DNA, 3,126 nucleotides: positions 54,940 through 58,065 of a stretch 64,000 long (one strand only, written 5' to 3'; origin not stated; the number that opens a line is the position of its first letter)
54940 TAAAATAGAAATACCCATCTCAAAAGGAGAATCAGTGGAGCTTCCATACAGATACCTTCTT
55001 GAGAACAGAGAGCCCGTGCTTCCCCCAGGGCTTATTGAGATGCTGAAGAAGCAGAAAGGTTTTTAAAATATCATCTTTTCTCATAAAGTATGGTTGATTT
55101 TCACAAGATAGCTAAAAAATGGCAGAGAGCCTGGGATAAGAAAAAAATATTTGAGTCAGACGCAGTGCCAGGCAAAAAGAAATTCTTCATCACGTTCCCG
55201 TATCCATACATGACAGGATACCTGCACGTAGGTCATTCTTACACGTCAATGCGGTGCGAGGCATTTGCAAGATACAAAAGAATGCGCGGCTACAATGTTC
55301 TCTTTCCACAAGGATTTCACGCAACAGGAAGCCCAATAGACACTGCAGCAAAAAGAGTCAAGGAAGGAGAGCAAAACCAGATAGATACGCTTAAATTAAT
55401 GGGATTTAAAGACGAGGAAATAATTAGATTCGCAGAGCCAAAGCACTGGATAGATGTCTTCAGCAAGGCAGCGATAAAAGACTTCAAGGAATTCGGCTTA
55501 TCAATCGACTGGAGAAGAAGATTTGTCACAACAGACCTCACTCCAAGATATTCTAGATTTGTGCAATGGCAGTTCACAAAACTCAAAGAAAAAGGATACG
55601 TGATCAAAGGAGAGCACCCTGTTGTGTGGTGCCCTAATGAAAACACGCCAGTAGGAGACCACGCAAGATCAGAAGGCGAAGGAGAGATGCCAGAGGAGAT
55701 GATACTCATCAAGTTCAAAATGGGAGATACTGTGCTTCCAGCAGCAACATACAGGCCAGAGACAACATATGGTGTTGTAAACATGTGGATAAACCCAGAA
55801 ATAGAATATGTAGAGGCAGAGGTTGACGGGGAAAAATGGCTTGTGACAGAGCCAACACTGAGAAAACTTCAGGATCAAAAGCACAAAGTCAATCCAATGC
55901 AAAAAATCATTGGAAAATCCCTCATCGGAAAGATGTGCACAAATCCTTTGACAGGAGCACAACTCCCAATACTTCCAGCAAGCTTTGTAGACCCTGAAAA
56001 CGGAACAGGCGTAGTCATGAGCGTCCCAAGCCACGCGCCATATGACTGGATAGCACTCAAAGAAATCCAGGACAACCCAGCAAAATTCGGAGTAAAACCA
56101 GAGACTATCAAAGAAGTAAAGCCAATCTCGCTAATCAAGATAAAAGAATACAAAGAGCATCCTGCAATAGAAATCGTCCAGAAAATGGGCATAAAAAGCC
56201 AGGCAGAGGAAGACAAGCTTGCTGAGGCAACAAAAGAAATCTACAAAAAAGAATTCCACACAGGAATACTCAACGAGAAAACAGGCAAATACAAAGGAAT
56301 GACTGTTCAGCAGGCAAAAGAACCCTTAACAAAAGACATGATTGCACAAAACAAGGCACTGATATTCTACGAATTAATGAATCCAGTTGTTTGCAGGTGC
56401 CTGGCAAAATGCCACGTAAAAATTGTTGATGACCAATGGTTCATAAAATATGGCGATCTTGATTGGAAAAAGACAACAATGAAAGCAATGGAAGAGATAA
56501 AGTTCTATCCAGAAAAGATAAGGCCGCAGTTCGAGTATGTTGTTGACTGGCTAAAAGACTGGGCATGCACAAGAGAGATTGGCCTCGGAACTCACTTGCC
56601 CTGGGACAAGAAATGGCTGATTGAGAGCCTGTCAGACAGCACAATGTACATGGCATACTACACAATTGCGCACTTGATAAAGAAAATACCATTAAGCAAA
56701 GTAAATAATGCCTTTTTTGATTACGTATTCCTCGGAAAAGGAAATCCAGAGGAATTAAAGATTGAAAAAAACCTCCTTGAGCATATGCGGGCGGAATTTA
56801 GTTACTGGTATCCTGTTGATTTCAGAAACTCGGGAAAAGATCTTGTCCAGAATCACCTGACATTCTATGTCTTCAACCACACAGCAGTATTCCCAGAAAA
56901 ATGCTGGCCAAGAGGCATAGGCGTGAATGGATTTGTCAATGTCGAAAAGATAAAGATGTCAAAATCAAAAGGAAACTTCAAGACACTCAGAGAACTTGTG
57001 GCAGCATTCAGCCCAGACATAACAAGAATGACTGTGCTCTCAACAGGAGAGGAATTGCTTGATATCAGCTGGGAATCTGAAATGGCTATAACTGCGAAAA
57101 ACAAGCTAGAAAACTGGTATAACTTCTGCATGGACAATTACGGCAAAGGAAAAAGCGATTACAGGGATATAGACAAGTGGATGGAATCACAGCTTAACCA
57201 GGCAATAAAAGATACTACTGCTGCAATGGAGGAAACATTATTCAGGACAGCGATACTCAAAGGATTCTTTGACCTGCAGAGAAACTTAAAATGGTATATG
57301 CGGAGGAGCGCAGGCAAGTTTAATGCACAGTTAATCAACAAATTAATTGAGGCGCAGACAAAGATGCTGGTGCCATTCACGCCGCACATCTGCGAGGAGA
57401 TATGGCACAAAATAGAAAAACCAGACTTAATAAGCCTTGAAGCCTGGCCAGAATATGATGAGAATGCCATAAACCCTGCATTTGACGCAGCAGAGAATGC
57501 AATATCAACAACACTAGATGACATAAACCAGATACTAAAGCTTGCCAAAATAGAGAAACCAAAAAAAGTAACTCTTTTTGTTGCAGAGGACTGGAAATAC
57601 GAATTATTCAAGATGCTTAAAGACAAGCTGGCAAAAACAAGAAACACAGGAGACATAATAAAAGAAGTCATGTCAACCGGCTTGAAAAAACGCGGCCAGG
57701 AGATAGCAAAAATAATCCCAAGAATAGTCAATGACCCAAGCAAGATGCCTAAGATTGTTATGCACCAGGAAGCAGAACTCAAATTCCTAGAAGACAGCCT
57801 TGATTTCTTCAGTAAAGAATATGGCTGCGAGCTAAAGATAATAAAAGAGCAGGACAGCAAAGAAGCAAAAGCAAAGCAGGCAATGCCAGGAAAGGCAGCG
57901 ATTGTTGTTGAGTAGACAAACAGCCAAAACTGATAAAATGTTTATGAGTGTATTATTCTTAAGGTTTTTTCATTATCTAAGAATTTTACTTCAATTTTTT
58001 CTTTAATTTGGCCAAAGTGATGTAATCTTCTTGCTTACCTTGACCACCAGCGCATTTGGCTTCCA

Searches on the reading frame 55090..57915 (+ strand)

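Call 30: search_protein_families(library=pfam, proteins=[window:55090-57915:+], max_evalue=0.001)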
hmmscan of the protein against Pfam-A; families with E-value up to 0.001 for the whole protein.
window:55090-57915:+ (941 aa): 5 families
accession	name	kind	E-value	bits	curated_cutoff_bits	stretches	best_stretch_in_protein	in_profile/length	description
PF00133.28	tRNA-synt_1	-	5.4e-39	134.6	22.7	2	11-504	2-244/414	tRNA synthetases class I (I, L, M and V)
PF08264.19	Anticodon_1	-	5.8e-25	88.3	25.1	1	695-825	1-144/148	Anticodon-binding domain of tRNA ligase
PF09334.17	tRNA-synt_1g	-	5.5e-24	85.1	20.1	2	33-92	2-61/391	tRNA synthetases class I (M)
PF13603.12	tRNA-synt_1_2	-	2.7e-11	43.7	25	1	207-321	12-127/185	Leucyl-tRNA synthetase, editing domain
PF01406.26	tRNA-synt_1e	-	2.5e-08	34.1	27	1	575-652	207-283/301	tRNA synthetases class I (C) catalytic domain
